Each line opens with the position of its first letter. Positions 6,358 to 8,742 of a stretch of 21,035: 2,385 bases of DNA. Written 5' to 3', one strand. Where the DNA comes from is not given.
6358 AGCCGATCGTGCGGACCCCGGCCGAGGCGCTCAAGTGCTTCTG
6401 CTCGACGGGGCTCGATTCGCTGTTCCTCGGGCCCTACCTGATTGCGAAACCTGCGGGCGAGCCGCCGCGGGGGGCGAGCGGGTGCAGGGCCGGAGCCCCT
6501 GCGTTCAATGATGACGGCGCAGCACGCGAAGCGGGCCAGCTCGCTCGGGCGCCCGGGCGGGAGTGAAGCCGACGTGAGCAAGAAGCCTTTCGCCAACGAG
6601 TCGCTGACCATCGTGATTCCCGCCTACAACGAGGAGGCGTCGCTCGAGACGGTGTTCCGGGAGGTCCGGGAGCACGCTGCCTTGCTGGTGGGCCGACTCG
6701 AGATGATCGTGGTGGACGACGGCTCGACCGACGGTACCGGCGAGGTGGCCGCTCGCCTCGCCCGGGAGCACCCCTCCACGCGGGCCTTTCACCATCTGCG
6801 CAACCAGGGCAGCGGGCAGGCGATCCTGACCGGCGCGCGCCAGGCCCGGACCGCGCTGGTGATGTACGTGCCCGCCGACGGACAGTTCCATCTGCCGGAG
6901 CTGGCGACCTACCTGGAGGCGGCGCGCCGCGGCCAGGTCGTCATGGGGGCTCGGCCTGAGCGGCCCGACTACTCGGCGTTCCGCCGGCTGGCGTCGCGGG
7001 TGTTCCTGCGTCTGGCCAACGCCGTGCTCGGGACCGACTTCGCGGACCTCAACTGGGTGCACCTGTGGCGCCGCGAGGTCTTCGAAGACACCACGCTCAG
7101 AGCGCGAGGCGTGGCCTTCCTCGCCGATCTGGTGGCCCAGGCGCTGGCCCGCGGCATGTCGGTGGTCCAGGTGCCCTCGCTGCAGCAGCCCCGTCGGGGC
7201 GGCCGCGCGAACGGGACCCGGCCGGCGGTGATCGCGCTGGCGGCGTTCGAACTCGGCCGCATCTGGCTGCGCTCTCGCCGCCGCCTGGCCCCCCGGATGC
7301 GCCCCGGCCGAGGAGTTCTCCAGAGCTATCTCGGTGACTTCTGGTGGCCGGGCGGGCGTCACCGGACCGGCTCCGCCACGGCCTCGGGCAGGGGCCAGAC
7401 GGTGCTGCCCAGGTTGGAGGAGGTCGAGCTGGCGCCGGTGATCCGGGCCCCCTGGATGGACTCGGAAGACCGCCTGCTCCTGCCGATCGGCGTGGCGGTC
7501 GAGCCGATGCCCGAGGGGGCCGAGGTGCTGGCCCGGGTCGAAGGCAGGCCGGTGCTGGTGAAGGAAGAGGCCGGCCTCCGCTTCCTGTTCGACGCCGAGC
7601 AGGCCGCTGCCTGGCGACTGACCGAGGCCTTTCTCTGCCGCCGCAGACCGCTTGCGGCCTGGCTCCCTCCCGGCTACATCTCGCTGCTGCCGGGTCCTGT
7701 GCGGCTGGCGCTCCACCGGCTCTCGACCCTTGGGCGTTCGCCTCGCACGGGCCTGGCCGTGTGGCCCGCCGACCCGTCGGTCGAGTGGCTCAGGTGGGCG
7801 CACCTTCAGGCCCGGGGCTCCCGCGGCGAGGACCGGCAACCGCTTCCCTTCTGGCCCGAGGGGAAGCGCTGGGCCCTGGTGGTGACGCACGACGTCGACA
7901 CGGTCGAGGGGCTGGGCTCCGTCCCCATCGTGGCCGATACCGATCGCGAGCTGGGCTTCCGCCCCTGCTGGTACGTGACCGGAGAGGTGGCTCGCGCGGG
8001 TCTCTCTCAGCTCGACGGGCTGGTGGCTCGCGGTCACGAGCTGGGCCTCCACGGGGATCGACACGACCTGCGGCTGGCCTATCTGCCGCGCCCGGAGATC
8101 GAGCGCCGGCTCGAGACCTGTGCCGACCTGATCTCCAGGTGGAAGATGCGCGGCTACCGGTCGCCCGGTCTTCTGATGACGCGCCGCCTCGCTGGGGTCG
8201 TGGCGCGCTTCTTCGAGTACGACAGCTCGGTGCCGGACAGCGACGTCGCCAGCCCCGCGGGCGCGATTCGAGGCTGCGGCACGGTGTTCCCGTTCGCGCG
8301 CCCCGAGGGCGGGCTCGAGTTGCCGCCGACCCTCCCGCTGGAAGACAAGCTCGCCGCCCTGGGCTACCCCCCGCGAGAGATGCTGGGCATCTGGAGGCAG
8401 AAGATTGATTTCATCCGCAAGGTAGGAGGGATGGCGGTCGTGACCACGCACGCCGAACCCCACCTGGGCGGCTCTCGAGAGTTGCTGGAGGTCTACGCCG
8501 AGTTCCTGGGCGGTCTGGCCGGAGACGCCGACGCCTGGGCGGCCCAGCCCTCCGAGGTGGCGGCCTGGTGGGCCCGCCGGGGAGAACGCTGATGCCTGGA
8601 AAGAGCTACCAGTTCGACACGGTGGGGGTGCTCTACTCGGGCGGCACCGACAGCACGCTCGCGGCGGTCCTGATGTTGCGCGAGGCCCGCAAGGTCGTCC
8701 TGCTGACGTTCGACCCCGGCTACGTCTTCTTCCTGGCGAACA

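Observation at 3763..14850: Arn-like lipid-carrier sugar pathway built from non-canonical parts, with possible transient N-acylation logic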

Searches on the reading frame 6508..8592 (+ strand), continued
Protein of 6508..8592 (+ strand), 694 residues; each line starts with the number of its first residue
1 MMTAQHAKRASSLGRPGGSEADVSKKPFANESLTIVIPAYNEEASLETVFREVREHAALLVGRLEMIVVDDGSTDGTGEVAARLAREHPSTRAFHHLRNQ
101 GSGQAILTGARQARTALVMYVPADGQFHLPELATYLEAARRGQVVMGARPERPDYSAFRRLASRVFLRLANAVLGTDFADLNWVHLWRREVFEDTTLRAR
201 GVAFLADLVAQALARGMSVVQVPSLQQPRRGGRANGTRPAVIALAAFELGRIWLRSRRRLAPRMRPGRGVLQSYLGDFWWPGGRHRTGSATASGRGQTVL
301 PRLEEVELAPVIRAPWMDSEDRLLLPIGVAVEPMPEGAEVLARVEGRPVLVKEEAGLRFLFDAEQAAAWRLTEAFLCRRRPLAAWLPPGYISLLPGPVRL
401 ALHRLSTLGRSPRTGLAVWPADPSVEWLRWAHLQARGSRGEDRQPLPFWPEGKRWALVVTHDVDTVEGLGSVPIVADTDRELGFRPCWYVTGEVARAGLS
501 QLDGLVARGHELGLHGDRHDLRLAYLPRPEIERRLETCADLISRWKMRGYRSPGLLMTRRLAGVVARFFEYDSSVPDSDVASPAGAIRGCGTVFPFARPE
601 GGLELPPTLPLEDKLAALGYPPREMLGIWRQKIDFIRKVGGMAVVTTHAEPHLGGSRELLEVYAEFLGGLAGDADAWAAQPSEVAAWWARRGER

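Call 64: list_cluster_members(proteins=[P0003, P0024, P0034, P0027, P0105, P0057])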
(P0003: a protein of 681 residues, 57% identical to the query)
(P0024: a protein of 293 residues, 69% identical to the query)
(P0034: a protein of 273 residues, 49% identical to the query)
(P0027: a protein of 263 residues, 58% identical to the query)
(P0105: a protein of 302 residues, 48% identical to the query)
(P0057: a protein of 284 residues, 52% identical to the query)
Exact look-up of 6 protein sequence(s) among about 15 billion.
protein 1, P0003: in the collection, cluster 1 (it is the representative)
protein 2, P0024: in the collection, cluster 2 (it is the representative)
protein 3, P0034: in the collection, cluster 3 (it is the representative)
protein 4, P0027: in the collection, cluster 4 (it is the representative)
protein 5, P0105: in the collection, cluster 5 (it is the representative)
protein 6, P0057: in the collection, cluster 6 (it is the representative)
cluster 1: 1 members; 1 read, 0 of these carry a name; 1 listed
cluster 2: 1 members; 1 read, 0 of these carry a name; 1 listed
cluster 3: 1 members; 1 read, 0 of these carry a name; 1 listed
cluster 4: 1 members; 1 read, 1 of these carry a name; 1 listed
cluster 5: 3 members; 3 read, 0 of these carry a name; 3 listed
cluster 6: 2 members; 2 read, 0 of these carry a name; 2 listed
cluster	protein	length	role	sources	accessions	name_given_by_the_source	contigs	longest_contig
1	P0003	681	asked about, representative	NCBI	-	-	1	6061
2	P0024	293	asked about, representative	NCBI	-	-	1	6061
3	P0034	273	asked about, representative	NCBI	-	-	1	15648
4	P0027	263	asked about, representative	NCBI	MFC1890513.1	hypothetical protein ACFL4G_12240 [Thermodesulfobacteriota bacterium]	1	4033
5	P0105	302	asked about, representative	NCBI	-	-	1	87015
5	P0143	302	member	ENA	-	-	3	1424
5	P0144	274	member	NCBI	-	-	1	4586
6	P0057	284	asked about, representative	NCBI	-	-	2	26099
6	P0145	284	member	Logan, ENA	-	-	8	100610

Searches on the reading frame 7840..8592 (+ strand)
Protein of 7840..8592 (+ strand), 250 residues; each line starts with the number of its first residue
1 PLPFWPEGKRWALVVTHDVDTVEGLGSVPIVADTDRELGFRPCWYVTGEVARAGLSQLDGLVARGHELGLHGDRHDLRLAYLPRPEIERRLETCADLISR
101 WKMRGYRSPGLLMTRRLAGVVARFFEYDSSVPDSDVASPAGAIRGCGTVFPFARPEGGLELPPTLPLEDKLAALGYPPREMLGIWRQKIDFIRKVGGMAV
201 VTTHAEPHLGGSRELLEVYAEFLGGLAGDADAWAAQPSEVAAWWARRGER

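Call 60: search_protein_families(library=ncbifam, proteins=[window:7840-8592:+], max_evalue=5)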
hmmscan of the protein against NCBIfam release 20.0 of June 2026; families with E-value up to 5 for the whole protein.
window:7840-8592:+ (250 aa): 1 family
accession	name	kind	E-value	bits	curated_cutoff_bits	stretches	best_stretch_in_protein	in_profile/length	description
TIGR03006.1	pepcterm_polyde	equivalog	0.018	14.2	276.2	1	41-131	49-145/272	XrtA system polysaccharide deacetylase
